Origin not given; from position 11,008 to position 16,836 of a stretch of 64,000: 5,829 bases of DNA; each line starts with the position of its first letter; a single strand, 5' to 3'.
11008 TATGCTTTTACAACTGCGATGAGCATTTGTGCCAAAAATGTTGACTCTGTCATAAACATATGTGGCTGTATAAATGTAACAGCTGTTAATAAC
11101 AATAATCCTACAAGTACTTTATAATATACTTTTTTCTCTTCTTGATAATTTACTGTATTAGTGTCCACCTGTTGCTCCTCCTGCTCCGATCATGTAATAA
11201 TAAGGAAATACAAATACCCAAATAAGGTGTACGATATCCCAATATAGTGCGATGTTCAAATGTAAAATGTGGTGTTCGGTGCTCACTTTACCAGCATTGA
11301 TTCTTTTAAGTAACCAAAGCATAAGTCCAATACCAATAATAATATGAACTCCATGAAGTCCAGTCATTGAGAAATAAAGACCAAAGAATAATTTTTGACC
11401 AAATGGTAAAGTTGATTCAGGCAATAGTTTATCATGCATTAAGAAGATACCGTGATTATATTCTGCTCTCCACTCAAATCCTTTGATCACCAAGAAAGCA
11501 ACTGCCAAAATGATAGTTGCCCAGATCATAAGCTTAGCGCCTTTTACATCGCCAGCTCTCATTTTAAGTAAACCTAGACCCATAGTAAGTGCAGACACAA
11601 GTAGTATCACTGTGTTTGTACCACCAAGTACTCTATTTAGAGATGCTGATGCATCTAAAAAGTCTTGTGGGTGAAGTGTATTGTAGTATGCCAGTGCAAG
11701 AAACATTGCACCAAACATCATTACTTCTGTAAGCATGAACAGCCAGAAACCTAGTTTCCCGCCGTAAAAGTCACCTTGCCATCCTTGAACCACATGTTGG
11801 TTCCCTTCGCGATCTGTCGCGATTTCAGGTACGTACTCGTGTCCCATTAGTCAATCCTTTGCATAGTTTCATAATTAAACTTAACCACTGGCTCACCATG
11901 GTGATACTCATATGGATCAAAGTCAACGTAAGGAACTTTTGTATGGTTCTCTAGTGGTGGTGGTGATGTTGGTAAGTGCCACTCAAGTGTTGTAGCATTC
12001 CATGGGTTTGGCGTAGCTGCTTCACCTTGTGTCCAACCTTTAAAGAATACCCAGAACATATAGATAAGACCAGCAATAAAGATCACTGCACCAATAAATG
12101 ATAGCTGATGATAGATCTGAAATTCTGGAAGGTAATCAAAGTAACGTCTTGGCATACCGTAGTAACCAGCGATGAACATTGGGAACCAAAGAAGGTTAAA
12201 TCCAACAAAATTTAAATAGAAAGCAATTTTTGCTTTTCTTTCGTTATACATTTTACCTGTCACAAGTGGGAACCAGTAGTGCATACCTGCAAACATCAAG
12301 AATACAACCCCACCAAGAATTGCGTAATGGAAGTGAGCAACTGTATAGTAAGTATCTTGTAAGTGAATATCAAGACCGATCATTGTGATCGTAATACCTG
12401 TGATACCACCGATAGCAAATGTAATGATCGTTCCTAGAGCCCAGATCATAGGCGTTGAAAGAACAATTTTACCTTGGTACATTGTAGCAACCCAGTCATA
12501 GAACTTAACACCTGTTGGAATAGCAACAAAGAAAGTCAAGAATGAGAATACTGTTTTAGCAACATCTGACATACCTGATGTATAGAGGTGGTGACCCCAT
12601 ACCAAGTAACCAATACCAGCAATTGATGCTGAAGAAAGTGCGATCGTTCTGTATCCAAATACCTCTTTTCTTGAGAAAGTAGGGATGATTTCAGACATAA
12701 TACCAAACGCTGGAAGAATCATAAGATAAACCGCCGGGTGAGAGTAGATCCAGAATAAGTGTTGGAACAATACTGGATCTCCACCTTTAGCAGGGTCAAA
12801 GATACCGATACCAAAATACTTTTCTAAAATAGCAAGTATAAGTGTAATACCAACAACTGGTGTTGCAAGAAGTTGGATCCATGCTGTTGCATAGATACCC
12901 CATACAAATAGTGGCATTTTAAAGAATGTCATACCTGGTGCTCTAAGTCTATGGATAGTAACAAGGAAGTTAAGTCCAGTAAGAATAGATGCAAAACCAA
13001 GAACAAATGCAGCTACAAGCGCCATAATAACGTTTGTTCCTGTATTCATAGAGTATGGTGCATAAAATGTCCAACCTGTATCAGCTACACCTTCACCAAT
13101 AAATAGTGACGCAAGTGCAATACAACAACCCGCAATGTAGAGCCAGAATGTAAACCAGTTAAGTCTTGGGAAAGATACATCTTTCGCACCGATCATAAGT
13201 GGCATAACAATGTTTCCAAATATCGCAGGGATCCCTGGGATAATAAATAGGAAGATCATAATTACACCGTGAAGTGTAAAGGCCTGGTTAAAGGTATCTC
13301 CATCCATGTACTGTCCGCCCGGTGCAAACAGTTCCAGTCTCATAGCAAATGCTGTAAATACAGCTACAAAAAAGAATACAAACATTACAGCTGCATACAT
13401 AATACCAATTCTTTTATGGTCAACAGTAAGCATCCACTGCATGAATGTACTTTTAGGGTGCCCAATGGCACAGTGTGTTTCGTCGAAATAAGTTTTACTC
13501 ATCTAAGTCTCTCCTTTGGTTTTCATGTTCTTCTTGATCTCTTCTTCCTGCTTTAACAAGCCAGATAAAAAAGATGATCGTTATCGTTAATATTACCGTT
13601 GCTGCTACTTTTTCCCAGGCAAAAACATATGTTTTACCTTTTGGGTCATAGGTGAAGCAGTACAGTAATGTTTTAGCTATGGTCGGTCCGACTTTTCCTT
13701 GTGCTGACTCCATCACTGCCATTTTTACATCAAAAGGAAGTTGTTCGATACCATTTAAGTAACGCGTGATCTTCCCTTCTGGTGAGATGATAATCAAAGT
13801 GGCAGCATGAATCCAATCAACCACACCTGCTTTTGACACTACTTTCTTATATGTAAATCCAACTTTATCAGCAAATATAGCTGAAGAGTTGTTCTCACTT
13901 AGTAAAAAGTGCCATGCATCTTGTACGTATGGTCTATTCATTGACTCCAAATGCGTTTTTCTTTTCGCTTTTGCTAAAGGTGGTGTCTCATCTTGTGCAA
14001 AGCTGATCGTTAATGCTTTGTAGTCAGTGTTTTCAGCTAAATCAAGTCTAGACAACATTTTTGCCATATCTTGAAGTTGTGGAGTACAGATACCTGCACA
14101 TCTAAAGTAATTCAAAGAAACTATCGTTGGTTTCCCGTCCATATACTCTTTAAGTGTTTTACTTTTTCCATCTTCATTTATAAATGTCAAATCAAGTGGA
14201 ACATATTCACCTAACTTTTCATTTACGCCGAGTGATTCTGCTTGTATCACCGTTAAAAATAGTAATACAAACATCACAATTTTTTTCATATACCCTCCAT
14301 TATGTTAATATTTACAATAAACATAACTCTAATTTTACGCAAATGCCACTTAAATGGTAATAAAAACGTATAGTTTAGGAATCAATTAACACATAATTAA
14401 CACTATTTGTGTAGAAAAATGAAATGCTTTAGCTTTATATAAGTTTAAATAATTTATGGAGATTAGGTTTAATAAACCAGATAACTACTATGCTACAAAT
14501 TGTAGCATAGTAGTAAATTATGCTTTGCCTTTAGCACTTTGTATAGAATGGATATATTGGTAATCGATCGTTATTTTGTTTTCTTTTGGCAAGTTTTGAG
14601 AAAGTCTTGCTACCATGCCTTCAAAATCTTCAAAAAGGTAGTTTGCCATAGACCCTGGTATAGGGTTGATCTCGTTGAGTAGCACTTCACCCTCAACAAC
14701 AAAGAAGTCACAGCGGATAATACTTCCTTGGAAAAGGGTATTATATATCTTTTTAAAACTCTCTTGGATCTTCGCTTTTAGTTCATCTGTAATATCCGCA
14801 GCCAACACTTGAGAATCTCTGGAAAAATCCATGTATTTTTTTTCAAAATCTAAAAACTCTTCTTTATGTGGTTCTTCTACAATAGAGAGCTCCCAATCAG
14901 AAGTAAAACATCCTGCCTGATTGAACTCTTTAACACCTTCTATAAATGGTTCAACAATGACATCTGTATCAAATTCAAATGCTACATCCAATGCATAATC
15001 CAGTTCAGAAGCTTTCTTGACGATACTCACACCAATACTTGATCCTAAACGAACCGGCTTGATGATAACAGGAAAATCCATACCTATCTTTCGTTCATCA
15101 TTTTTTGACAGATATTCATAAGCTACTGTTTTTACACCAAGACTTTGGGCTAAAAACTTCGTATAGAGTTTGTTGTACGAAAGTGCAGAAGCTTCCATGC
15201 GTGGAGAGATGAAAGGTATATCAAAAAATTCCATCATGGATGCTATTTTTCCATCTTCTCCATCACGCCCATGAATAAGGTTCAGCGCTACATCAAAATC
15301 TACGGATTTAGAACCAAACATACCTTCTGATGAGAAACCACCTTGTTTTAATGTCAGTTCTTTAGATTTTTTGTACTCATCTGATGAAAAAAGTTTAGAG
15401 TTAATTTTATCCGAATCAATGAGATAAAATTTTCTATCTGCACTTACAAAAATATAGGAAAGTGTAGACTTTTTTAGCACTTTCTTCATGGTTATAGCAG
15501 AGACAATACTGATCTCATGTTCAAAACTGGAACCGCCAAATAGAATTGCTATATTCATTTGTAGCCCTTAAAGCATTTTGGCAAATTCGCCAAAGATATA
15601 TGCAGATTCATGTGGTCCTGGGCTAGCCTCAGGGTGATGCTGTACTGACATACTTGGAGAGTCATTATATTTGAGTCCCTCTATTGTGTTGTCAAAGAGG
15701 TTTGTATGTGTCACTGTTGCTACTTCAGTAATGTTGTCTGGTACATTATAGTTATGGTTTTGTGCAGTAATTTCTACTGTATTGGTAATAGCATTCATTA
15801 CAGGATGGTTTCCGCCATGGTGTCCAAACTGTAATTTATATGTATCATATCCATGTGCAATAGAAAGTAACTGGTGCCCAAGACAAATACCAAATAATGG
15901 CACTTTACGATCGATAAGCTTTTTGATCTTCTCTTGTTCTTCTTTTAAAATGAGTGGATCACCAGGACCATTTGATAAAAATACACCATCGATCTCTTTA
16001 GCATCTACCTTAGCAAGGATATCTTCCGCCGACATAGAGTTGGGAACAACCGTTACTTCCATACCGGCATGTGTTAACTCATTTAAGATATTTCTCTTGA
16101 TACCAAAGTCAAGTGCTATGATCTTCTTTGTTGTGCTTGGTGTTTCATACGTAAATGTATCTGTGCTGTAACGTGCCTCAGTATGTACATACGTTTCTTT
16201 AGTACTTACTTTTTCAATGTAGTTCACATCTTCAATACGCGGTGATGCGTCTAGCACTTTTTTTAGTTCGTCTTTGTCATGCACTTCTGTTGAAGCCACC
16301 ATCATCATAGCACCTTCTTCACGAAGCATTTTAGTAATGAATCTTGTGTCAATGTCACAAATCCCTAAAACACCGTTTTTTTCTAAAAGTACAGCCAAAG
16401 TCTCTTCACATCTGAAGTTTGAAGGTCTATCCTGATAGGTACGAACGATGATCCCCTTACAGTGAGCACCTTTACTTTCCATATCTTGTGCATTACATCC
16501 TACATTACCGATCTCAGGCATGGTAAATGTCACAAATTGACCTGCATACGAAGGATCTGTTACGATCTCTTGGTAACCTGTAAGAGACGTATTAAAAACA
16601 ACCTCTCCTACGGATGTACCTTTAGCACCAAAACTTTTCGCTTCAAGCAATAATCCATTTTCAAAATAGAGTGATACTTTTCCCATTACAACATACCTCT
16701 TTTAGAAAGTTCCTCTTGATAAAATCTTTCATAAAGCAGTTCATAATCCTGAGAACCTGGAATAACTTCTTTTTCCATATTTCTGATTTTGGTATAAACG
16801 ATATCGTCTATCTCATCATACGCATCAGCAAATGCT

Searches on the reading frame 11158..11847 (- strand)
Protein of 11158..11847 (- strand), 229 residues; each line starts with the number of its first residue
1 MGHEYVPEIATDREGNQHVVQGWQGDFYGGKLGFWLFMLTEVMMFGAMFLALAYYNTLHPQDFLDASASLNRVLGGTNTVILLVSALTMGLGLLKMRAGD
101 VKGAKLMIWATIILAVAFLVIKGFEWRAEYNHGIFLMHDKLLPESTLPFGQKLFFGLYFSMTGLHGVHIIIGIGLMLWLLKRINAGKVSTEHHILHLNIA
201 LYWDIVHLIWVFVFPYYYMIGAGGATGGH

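Call 7: search_protein_families(library=ncbifam, proteins=[window:11158-11847:-])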
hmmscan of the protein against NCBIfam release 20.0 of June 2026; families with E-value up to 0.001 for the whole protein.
window:11158-11847:- (229 aa): 4 families
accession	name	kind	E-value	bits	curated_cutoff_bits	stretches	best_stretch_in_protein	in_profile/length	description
TIGR02842.1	CyoC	equivalog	1.9e-19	70.7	223.75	1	32-222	3-179/180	cytochrome o ubiquinol oxidase subunit III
NF050119.1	aa3_CtaE_Actin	exception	3.8e-17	63.2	190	1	33-220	14-189/190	aa3-type cytochrome oxidase subunit III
TIGR02897.1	QoxC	equivalog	1.6e-13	51.2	239.9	1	31-221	11-188/190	cytochrome aa3 quinol oxidase subunit III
NF007944.0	PRK10663.1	equivalog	4e-10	39.8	340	1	32-222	27-203/204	cytochrome o ubiquinol oxidase subunit III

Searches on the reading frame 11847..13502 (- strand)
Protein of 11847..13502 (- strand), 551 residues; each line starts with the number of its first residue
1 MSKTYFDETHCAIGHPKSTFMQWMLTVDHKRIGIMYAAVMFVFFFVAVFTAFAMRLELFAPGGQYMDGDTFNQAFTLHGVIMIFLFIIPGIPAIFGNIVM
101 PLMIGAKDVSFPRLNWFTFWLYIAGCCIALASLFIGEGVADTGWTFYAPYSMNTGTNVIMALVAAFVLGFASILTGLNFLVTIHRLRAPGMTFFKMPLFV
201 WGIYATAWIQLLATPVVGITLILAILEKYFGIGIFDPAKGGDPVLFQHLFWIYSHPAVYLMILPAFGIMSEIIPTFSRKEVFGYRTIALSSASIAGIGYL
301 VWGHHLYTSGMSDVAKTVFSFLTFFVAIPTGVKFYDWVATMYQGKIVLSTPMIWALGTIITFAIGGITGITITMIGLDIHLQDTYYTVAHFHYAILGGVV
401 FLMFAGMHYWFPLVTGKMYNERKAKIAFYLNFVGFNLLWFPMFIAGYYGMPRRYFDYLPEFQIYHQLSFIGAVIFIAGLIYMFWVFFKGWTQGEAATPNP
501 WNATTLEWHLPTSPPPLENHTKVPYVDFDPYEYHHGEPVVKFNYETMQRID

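Call 7: search_protein_families(library=ncbifam, proteins=[window:11847-13502:-])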
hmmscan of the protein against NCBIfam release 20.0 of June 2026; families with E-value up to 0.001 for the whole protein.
window:11847-13502:- (551 aa): 6 families
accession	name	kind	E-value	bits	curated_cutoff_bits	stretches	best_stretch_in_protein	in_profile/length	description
TIGR02891.1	CtaD_CoxA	equivalog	4.8e-193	642.4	670.75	1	23-525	1-503/504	cytochrome c oxidase subunit I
NF050116.1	cyt_aa3_Actin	exception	1.4e-150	502.6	880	1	22-527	1-508/522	aa3-type cytochrome oxidase subunit I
TIGR02843.1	CyoB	equivalog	4.8e-134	448.2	1020.35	1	19-530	43-562/646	cytochrome o ubiquinol oxidase subunit I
TIGR02882.1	QoxB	equivalog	8.7e-133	444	1015.5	1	19-527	40-551/643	cytochrome aa3 quinol oxidase subunit I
NF011592.0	PRK15017.1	equivalog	2e-112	377.2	1271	1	17-527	42-559/663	cytochrome o ubiquinol oxidase subunit I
NF041075.1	quin_ox_SoxB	equivalog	6.2e-17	61.7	700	1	49-486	13-450/468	proton pump complex quinol oxidase subunit SoxB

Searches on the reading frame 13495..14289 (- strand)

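Call 7: search_protein_families(library=ncbifam, proteins=[window:13495-14289:-])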
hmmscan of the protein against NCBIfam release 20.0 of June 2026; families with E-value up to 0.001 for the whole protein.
window:13495-14289:- (264 aa): 0 families

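Call 8: search_protein_families(library=pfam, proteins=[window:13495-14289:-], max_evalue=0.01)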
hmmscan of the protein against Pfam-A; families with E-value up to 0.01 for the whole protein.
window:13495-14289:- (264 aa): 2 families
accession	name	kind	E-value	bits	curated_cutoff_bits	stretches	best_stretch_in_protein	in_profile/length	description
PF02630.20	SCO1-SenC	-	5.7e-08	33.2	22.8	1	35-173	5-133/134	SCO1/SenC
PF08534.16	Redoxin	-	0.004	17.4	26.6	1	27-181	3-135/148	Redoxin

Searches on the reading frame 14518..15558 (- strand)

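Call 7: search_protein_families(library=ncbifam, proteins=[window:14518-15558:-])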
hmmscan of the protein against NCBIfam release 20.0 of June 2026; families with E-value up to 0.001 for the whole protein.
window:14518-15558:- (346 aa): 42 families (the best 25 are shown)
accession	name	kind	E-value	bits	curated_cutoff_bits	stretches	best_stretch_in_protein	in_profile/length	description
NF002527.0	PRK01966.1-3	equivalog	1.1e-114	383.1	310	1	1-342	3-331/332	D-alanine--D-alanine ligase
TIGR01205.1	D_ala_D_alaTIGR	subfamily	3.8e-85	285.7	245.65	1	3-315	2-301/318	D-alanine--D-alanine ligase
NF002528.0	PRK01966.1-4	subfamily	5.6e-56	189.9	262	1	2-307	6-334/366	D-alanine--D-alanine ligase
NF002378.0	PRK01372.1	subfamily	2.1e-50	171.2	243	1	85-305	56-275/305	D-alanine--D-alanine ligase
NF000091.3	D_ala_D_ser_VanG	exception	2.6e-46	158.1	495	1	2-305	2-317/344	D-alanine--D-serine ligase VanG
NF000207.3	D_ala_D_ser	equivalog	1.6e-45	155.7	520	1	2-305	2-313/342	D-alanine--D-serine ligase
NF002526.0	PRK01966.1-2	equivalog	1.2e-40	139.5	449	1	2-308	5-324/362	D-alanine--D-alanine ligase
NF011171.0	PRK14573.1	equivalog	5.3e-39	133.7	1015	1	2-305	453-760/809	bifunctional UDP-N-acetylmuramate--L-alanine ligase/D-alanine--D-alanine ligase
NF000206.1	D_ala_D_lac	equivalog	1.1e-38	133.2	550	1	1-305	4-314/342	D-alanine--(R)-lactate ligase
NF002525.0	PRK01966.1-1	equivalog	2.7e-38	131.9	457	1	2-303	5-322/364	D-alanine--D-alanine ligase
NF012214.1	D_ala_D_ser_VanC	exception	4.5e-36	124.7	650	1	2-306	3-320/350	D-alanine--D-serine ligase VanC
NF012217.1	D_ala_D_lac_VanA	exception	7.5e-36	124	775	1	2-305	5-314/343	D-alanine--(R)-lactate ligase VanA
NF002529.0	PRK01966.1-5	equivalog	6.6e-35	120.6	472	1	3-305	6-314/348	D-alanine--D-alanine ligase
NF000372.1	D_ala_D_lac_VanI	exception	1.5e-33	116.6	700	1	2-307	5-315/341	D-alanine--(R)-lactate ligase VanI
NF011168.0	PRK14570.1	equivalog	1.7e-33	116.5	505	1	2-309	4-324/364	D-alanyl-alanine synthetase A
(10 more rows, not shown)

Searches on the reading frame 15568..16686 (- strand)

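Call 7: search_protein_families(library=ncbifam, proteins=[window:15568-16686:-])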
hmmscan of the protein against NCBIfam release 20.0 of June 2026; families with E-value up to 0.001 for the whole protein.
window:15568-16686:- (372 aa): 24 families
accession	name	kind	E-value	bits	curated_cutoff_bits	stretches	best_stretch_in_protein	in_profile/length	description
TIGR01368.1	CPSaseIIsmall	equivalog_domain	1.8e-135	451.5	307.35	1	5-371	2-358/361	glutamine-hydrolyzing carbamoyl-phosphate synthase small subunit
NF009475.0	PRK12838.1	equivalog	5.4e-116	387.4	221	1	5-372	4-353/359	carbamoyl phosphate synthase small subunit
NF010081.0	PRK13566.1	equivalog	3.5e-15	55.3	645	1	181-354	523-700/729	anthranilate synthase component I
NF001975.0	PRK00758.1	equivalog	6e-13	48.8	198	1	200-370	17-180/185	GMP synthase subunit A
NF005849.0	PRK07765.1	equivalog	2.8e-12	46.4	308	1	199-354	15-175/219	aminodeoxychorismate/anthranilate synthase component II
TIGR01815.1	TrpE-clade3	equivalog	2.8e-12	45.4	739.15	1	146-354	474-688/717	anthranilate synthase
TIGR01823.1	PabB-fungal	equivalog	3.5e-12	45.4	442.55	1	200-371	24-203/742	aminodeoxychorismate synthase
TIGR00566.1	trpG_papA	subfamily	7.9e-12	45.3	121.05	1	199-354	14-176/192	glutamine amidotransferase of anthranilate synthase or aminodeoxychorismate synthase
NF011201.0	PRK14607.1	equivalog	7.3e-11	41.4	670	1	201-366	16-183/534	bifunctional anthranilate synthase component II/anthranilate phosphoribosyltransferase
TIGR00888.1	guaA_Nterm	equivalog_domain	8.7e-11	41.6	172.15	1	198-355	12-168/188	glutamine-hydrolyzing GMP synthase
NF004169.0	PRK05637.1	equivalog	1.1e-08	34.9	332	1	199-282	17-95/210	anthranilate synthase component II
NF045546.1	GCDPHdlase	equivalog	1.3e-07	31.9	250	1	250-369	82-195/198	gamma-glutamyl-CDP-amidate hydrolase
NF005367.0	PRK06895.1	equivalog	1.8e-07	31.2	265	1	220-354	33-172/190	anthranilate synthase component II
NF000848.1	PRK00074.1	equivalog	3.1e-07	29.4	400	1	189-356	1-172/512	glutamine-hydrolyzing GMP synthase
NF041322.1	Anth_synII_Halo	equivalog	4.3e-07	29.8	320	1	207-354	21-173/190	anthranilate synthase component II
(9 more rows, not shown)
